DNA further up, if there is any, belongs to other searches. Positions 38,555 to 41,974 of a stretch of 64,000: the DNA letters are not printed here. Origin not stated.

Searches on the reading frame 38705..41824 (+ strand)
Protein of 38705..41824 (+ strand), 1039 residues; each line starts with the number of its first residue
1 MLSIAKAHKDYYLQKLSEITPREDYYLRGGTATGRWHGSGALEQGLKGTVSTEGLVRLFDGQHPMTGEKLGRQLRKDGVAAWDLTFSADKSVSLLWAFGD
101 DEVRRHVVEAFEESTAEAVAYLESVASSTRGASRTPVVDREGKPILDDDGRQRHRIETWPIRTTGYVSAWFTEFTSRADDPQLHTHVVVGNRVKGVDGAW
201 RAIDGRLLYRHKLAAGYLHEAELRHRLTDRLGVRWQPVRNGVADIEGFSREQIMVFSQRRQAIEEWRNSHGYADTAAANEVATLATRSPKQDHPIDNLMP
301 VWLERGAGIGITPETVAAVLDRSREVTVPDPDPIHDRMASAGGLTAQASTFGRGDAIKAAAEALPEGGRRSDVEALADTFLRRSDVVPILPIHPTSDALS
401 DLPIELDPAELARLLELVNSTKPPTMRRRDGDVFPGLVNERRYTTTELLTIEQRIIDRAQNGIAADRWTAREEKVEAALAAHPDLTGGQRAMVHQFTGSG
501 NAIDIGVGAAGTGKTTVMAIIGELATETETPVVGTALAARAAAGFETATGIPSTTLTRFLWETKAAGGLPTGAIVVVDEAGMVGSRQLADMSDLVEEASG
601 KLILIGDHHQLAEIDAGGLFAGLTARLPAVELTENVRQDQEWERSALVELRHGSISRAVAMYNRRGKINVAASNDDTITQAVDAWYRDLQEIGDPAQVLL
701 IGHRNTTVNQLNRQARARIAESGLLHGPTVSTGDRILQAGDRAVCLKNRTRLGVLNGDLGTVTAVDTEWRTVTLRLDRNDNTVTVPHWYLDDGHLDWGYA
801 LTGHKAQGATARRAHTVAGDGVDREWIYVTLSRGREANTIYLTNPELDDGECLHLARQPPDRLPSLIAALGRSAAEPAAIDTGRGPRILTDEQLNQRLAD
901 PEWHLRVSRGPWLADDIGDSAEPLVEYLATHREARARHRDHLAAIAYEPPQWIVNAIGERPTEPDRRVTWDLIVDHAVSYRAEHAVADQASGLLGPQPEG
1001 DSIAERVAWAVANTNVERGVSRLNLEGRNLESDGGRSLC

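Call 5: search_protein_families(library=pfam, proteins=[window:38705-41824:+], max_evalue=0.01)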
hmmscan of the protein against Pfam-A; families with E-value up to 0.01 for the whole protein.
window:38705-41824:+ (1039 aa): 6 families
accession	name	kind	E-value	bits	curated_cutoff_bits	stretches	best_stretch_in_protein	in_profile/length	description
PF08751.17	TrwC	-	8.6e-72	242.6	25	2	157-305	130-282/286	TrwC relaxase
PF13604.12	AAA_30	-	6.4e-50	170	27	1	485-671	2-189/191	AAA domain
PF13245.12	AAA_19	-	6.6e-12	46.2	25.1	1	507-612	17-130/134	AAA domain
PF18335.7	SH3_13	-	2.1e-07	31.1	41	1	712-773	2-62/65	ATP-dependent RecD-like DNA helicase SH3 domain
PF13401.12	AAA_22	-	0.0012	19.6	27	0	507-612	11-127/130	AAA domain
PF13538.12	UvrD_C_2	-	0.0053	17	27.4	0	799-837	3-48/52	UvrD-like helicase C-terminal domain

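Call 14: find_related_loci(query=window:38705-41824:+, collection=genome_contigs, flank=10000)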
Query window:38705-41824:+ (1039 aa) in genome_contigs; peptide patterns used: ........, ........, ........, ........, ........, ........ (x = any residue, [..] = any of these).
42 stretches matched a pattern; 18 encode a relative of the query (tblastn E <= 1e-3); 17 distinct loci.
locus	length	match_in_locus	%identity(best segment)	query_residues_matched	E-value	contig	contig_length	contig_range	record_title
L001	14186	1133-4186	81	1-1018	0e+0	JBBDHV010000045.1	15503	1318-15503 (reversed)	MAG: Acidimicrobiia bacterium isolate LejiaA_66_105 Lejia_A_5492_length_15503_cov_73, whole genome shotgun sequence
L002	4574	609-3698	75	1-1032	0e+0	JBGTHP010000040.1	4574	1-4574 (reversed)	MAG: Acidimicrobiia bacterium isolate JTS-RE241 k141_905508, whole genome shotgun sequence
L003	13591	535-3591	76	1-1018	0e+0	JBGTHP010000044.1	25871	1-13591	MAG: Acidimicrobiia bacterium isolate JTS-RE241 k141_4097906, whole genome shotgun sequence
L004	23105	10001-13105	72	1-1034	0e+0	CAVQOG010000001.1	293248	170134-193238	MAG: uncultured Acidimicrobiia bacterium isolate MFD09964.bin.1.292 genome assembly, contig: contig_11609, whole genome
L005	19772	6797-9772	75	1-992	0e+0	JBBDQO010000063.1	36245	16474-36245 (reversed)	MAG: Acidimicrobiia bacterium isolate LejiaC_64_14 Lejia_C_2688_length_36245_cov_7, whole genome shotgun sequence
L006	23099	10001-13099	73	1-1029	0e+0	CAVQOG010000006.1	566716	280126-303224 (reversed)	MAG: uncultured Acidimicrobiia bacterium isolate MFD09964.bin.1.292 genome assembly, contig: contig_46317, whole genome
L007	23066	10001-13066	80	1-1023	0e+0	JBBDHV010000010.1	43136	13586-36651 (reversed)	MAG: Acidimicrobiia bacterium isolate LejiaA_66_105 Lejia_A_1477_length_43136_cov_83, whole genome shotgun sequence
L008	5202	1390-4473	71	1-1026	0e+0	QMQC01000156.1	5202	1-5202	MAG: Actinobacteria bacterium isolate B3_G11 B3_Guay11_scaffold_04518, whole genome shotgun sequence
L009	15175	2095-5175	71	1-1025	0e+0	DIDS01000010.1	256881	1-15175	MAG TPA_asm: Acidimicrobiia bacterium UBA5794 UBA5794_contig_91, whole genome shotgun sequence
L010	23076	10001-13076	74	1-1023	0e+0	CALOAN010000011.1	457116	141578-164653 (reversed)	MAG: uncultured actinomycete isolate LOGT_bin.0024 genome assembly, contig: contig_12286, whole genome shotgun sequence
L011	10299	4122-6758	61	1-881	0e+0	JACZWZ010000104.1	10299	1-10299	MAG: Acidobacteria bacterium isolate B22D1T2 B22D1T2_NODE1810, whole genome shotgun sequence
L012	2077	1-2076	70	309-997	0e+0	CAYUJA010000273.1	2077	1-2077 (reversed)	MAG TPA_asm: uncultured Acidimicrobiaceae bacterium isolate binchicken_co121_64 genome assembly, contig: NODE_86323_leng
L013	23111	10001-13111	73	1-1036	0e+0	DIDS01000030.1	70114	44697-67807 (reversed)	MAG TPA_asm: Acidimicrobiia bacterium UBA5794 UBA5794_contig_326, whole genome shotgun sequence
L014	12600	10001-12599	85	1-865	0e+0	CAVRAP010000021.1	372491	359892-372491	MAG: uncultured Actinomycetota bacterium isolate MFD03551.bin.1.83 genome assembly, contig: contig_8534, whole genome sh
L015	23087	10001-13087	73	1-1036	0e+0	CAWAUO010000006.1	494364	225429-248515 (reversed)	MAG: uncultured Actinomycetota bacterium isolate MFD03804.bin.3.97 genome assembly, contig: contig_28672, whole genome s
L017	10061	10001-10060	80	1-20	2e-4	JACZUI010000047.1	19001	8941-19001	MAG: Acidobacteria bacterium isolate B15T1B8 B15T1B8_NODE4915, whole genome shotgun sequence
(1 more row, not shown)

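Call 17: search_protein_families(library=padloc, proteins=[L001:4781-6916:+, L001:6924-9515:+, L003:7424-10861:-, L003:10843-13554:-, L005:9905-12949:+, L005:12805-15663:+, L005:15669-18410:-, L007:13934-14701:+, L007:15270-18737:+, L007:18734-22555:+], max_evalue=0.001)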
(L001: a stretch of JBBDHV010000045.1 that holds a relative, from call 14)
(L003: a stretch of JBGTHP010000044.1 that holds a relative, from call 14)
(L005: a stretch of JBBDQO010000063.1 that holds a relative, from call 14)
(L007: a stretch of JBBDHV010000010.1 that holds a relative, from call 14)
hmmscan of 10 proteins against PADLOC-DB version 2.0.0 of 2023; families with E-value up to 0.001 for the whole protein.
L001:4781-6916:+ (711 aa): 27 families (the best 25 are shown)
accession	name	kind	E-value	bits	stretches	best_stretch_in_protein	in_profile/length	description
PDLC03645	MTase_III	-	8e-255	845.2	1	3-706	1-705/709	Type III methyltransferase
PDLC03634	MTase_III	-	2e-44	150.5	2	197-536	169-456/621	Type III methyltransferase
PDLC03642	MTase_III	-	1.7e-43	147.1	2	133-245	71-182/528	Type III methyltransferase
PDLC03639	MTase_III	-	3.1e-40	136.1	2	146-330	89-271/639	Type III methyltransferase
PDLC03644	MTase_III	-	1.1e-39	134.6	2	127-353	21-248/542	Type III methyltransferase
PDLC03640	MTase_III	-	2.3e-39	133.3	2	147-249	46-162/654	Type III methyltransferase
PDLC03646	MTase_III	-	3e-37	126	2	146-275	473-593/1057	Type III methyltransferase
PDLC03641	MTase_III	-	9.7e-35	118.2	1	147-533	107-455/657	Type III methyltransferase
PDLC03637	MTase_III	-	8.7e-28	95.2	2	421-530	347-459/513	Type III methyltransferase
PDLC03638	MTase_III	-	5.2e-25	85.9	1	146-511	382-658/816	Type III methyltransferase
PDLC03636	MTase_III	-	4.9e-24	83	2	147-264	49-156/575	Type III methyltransferase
PDLC03635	MTase_III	-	1.3e-22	78.3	1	147-273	221-344/708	Type III methyltransferase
PDLC03354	MTase_II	-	1.6e-15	55.1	2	146-262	62-187/425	Type II methyltransferase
PDLC03300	MTase_II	-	2.9e-10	37.7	0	484-512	230-258/302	Type II methyltransferase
PDLC03371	MTase_II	-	6.3e-10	37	1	154-239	17-107/260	Type II methyltransferase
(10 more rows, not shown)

L001:6924-9515:+ (863 aa): 3 families
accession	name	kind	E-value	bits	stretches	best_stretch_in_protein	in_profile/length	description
PDLC03653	REase_III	-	4.1e-10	36.4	1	291-449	350-501/883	Type III restriction enzyme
PDLC03650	REase_III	-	1e-06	25.4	1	370-419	377-426/898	Type III restriction enzyme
PDLC03652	REase_III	-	0.00064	15.9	0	368-423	342-397/809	Type III restriction enzyme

L003:7424-10861:- (1145 aa): 44 families (the best 25 are shown)
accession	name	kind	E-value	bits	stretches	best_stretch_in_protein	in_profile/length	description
PDLC01075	C3a139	-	4e-45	152.5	1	31-858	10-764/948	HKD+Snf2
PDLC02621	DrmD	-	7.5e-37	125.1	2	536-839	375-641/1040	DrmD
PDLC02619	DrmD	-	4.5e-33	112.4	2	776-862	488-572/872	DrmD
PDLC00659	HmaA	-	5.8e-33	111.8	1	559-824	368-613/1176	SNF2 helicase / DEAD-box helicase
PDLC02623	DrmD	-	3.6e-29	99.2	2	779-851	581-655/1040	DrmD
PDLC02193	PLD_Helicase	-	9.8e-26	88.2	2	704-828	694-804/905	-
PDLC02500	BrxHI|BrxHII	-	1.9e-25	87.6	1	774-853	526-602/933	BrxHI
PDLC02572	DrmA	-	3.1e-24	83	2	561-828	394-628/1043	DrmA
PDLC02840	DpdE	-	2.9e-23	80.1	2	252-404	155-306/1091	DpdE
PDLC02843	DpdE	-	6.1e-23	78.7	2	279-407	179-304/1091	DpdE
PDLC04556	PDC-M27C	-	5.5e-21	72.6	3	259-320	38-100/892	-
PDLC02633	DrmD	-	2.1e-19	67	2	702-836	527-643/839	DrmD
PDLC02632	DrmD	-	1.3e-18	64.8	2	562-829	398-632/662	DrmD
PDLC00631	ZorD1|ZorD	-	2.6e-17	59.9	2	244-317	429-507/1071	"SWI2/SNF2 helicase, Mrr-like nuclease"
PDLC02504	BrxHI|BrxHII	-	4.6e-17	59.3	1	567-825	376-585/971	BrxHII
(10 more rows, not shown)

L003:10843-13554:- (903 aa): 31 families (the best 25 are shown)
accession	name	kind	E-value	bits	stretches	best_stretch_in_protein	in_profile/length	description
PDLC03620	REase_MTase_IIG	-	1.2e-163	544.6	1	2-896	447-1369/1378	Type IIG restriction enzyme-methyltransferase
PDLC02643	DrmMI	-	2.1e-54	182.9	1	88-416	534-878/1347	DrmMI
PDLC02638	DrmMI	-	1.4e-45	153.9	2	91-355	536-797/935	DrmMI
PDLC03613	REase_MTase_IIG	-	2.1e-42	143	1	13-804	354-1150/1250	Type IIG restriction enzyme-methyltransferase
PDLC03618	REase_MTase_IIG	-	2.5e-35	119.2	2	101-313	540-749/1429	Type IIG restriction enzyme-methyltransferase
PDLC02644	DrmMI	-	6.3e-33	111.8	2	91-312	47-264/988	DrmMI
PDLC02645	DrmMI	-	1e-29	101.4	1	94-326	533-764/772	DrmMI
PDLC02639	DrmMI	-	3e-25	86.6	1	92-278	233-388/803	DrmMI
PDLC03622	REase_MTase_IIG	-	6.4e-24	81.4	2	92-276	444-643/1524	Type IIG restriction enzyme-methyltransferase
PDLC02646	DrmMI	-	4.6e-19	66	2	221-280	42-101/792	DrmMI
PDLC03629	REase_MTase_IIG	-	3.6e-17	59.5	1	102-277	373-536/1182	Type IIG restriction enzyme-methyltransferase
PDLC03614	REase_MTase_IIG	-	6.8e-15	51.7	2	87-276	505-680/1584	Type IIG restriction enzyme-methyltransferase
PDLC03611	REase_MTase_IIG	-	6.9e-15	51.6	2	397-528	925-1057/1532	Type IIG restriction enzyme-methyltransferase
PDLC03609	REase_MTase_IIG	-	1.3e-10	37.7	1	158-275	437-532/1066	Type IIG restriction enzyme-methyltransferase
PDLC03604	REase_MTase_IIG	-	5.8e-09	32.5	1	89-253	336-471/1011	Type IIG restriction enzyme-methyltransferase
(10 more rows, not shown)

L005:9905-12949:+ (1014 aa): 1 family
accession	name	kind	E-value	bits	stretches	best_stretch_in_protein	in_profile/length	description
PDLC03648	REase_III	-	1.3e-05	21.6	1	598-640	312-354/871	Type III restriction enzyme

L005:12805-15663:+ (952 aa): 43 families (the best 25 are shown)
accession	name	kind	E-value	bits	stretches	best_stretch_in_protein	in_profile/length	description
PDLC03632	MTase_III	-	3.6e-266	883.9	2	103-604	77-589/983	Type III methyltransferase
PDLC03636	MTase_III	-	3.9e-36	123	3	263-368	94-193/575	Type III methyltransferase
PDLC03354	MTase_II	-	5.8e-35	119.1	2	184-349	60-211/425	Type II methyltransferase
PDLC03644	MTase_III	-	5.6e-33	112.5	1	171-544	24-393/542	Type III methyltransferase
PDLC03635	MTase_III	-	2.2e-32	110.6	2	166-353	200-357/708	Type III methyltransferase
PDLC03633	MTase_III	-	2.5e-30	103.7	2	178-312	71-199/616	Type III methyltransferase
PDLC03634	MTase_III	-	2.5e-28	97.4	1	184-517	94-423/621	Type III methyltransferase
PDLC03300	MTase_II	-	3.7e-27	93.2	2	181-348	8-166/302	Type II methyltransferase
PDLC03638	MTase_III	-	9.4e-26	88.4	1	262-532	429-665/816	Type III methyltransferase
PDLC03339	MTase_II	-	4.3e-25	86.3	2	483-544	210-271/399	Type II methyltransferase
PDLC03641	MTase_III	-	1e-24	85.1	1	180-517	100-425/657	Type III methyltransferase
PDLC03371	MTase_II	-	3.3e-24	83.8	2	467-544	173-252/260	Type II methyltransferase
PDLC03637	MTase_III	-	5.6e-18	62.9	1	184-518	121-433/513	Type III methyltransferase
PDLC03738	oMTase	-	1.3e-16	58.3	2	481-562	202-283/376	orphan methyltransferase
PDLC03216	MTase_II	-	1.6e-16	58.3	2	481-545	192-256/364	Type II methyltransferase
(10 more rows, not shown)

L005:15669-18410:- (913 aa): 53 families (the best 25 are shown)
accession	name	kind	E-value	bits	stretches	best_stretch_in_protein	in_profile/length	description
PDLC03802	RTasHel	-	9.6e-52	174.7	2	9-378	6-339/675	DRT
PDLC00114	GajB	-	5.3e-50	168.6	2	13-391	12-391/635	UrvD helicase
PDLC00132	GajB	-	1.6e-48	163.8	2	15-376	10-376/625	UrvD helicase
PDLC00117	GajB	-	2.3e-47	159.8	2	15-430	22-424/604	UrvD helicase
PDLC00103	GajB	-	1.2e-34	118.3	2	8-372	16-369/612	UrvD helicase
PDLC00123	GajB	-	1e-32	111.5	3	212-300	174-261/540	UrvD helicase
PDLC00127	GajB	-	5.2e-30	102.5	1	12-299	12-290/594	UrvD helicase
PDLC00110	GajB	-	2.6e-29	100.3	3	145-353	205-414/725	UrvD helicase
PDLC00112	GajB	-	4e-26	89.7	1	16-294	14-291/581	UrvD helicase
PDLC00119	GajB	-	2.6e-25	87.4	1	204-300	208-302/565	UrvD helicase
PDLC00107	GajB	-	3.4e-25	86.7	2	15-287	22-287/587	UrvD helicase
PDLC00121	GajB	-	6.3e-25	85.7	1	20-402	17-383/565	UrvD helicase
PDLC00136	GajB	-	1.2e-24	85.2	1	25-296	21-287/570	UrvD helicase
PDLC00130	GajB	-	2.1e-24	83.7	2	15-383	10-369/589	UrvD helicase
PDLC00122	GajB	-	3.1e-24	83.8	2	217-298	165-247/502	UrvD helicase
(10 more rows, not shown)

L007:13934-14701:+ (255 aa): 4 families
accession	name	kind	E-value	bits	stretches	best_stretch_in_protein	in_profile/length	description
PDLC02445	BrxA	-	4.6e-27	93.4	1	5-251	8-256/262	BrxA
PDLC02454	BrxA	-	3.4e-22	76.8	1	5-250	12-258/264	BrxA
PDLC02450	BrxA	-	8.2e-06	23.4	1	139-241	146-245/259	BrxA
PDLC02448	BrxA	-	6.7e-05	20.5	1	35-190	40-188/258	BrxA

L007:15270-18737:+ (1155 aa): 15 families
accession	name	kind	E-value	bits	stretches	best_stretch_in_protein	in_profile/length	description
PDLC02476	BrxC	-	2.7e-200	665.8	1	3-1143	6-1168/1180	BrxC-PglY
PDLC02471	BrxC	-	1.5e-108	362.5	1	1-1097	1-1105/1190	BrxC-PglY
PDLC02483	BrxC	-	6.2e-107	357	1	1-1075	3-1104/1212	BrxC-PglY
PDLC02479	BrxC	-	9.4e-89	297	1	1-1106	1-1090/1172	BrxC-PglY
PDLC02486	BrxC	-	2.7e-81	271.9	1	1-1142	1-1194/1207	BrxC-PglY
PDLC02491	BrxC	-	3.4e-52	175.7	1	1-563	5-579/794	BrxC-PglY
PDLC02493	BrxC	-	1.9e-43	146.8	1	1-400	2-396/1215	BrxC-PglY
PDLC02484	BrxC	-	1.5e-34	117.1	2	252-483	265-500/1186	BrxC-PglY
PDLC02489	BrxC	-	4.6e-34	115.7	1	18-554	21-558/1146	BrxC-PglY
PDLC02474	BrxC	-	2.4e-21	73.6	2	251-528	263-556/1223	BrxC-PglY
PDLC02473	BrxC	-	4.6e-20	69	1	1-545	1-555/1277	BrxC-PglY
PDLC02779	SspC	-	3.9e-06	22.9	1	20-97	10-83/1054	SspC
PDLC02775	SspC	-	3.9e-05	19.5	1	14-91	12-85/1064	SspC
PDLC02487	BrxC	-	4.3e-05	19.4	0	1-90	1-86/1215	BrxC-PglY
PDLC04140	mad8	-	0.00092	16.8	0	59-267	25-206/314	mads_8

L007:18734-22555:+ (1273 aa): 31 families (the best 25 are shown)
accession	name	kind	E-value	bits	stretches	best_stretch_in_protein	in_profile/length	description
PDLC02527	PglX|PglXI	-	3.6e-229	761.8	2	4-838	2-907/1332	PglX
PDLC02521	PglX|PglXI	-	5.6e-108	360.4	2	19-1016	24-954/1174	PglX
PDLC03600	REase_MTase_IIG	-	1.8e-99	332.2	2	22-861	15-879/1205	Type IIG restriction enzyme-methyltransferase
PDLC02526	PglX|PglXI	-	6.8e-98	326.7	2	6-313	2-322/640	PglX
PDLC02532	PglX|PglXI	-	1.5e-90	302.4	2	591-859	4-268/682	PglX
PDLC02523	PglX|PglXI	-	6.5e-87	290.6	3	275-800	329-890/1428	PglX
PDLC02518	PglX|PglXI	-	7.6e-76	253.8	2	277-837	308-865/1412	PglX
PDLC02524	PglX|PglXI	-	1.5e-57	193.5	2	272-801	120-627/722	PglX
PDLC02519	PglX|PglXI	-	1.8e-56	189.5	1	21-794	11-810/1241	PglX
PDLC02528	PglX|PglXI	-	1.1e-50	170.5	2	275-682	289-666/1125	PglX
PDLC02525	PglX|PglXI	-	6e-45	152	2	182-410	185-421/607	PglX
PDLC02516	PglX|PglXI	-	2e-44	150.3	2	611-801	17-218/593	PglX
PDLC02641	DrmMI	-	1.6e-39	133.6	2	470-765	473-766/1161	DrmMI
PDLC02522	PglX|PglXI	-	6.4e-36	121.5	2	462-800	589-928/1218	PglX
PDLC02517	PglX|PglXI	-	3.4e-28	96.5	1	473-776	11-313/707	PglX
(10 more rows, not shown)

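Call 46: search_protein_families(library=padloc, proteins=[L013:13530-16025:+, L013:15995-17446:+, L013:17999-19384:+, L013:19374-20564:+, L013:20299-21876:+], max_evalue=0.0001)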
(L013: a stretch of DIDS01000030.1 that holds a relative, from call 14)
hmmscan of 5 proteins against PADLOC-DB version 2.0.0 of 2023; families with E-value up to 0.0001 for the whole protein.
L013:13530-16025:+ (831 aa): 0 families

L013:15995-17446:+ (483 aa): 1 family
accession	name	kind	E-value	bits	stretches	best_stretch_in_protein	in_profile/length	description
PDLC01447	Cas4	-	3.1e-05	22.5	0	234-479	4-158/161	"CAS-I,CAS-II,CAS-III,CAS-IV,CAS-V,CAS-VI; acquisition_associated"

L013:17999-19384:+ (461 aa): 0 families

L013:19374-20564:+ (396 aa): 4 families
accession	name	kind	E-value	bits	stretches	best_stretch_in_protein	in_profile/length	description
PDLC03547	REase_II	-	2.2e-18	64.2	1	155-317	256-439/585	Type II restriction enzyme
PDLC03448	REase_II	-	2.1e-12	44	1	222-318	599-718/857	Type II restriction enzyme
PDLC04547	PDC-M26A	-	5.6e-08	29.8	1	146-284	315-445/724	-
PDLC02196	IetA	-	9e-06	23.3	0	163-187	122-146/374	-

L013:20299-21876:+ (525 aa): 0 families
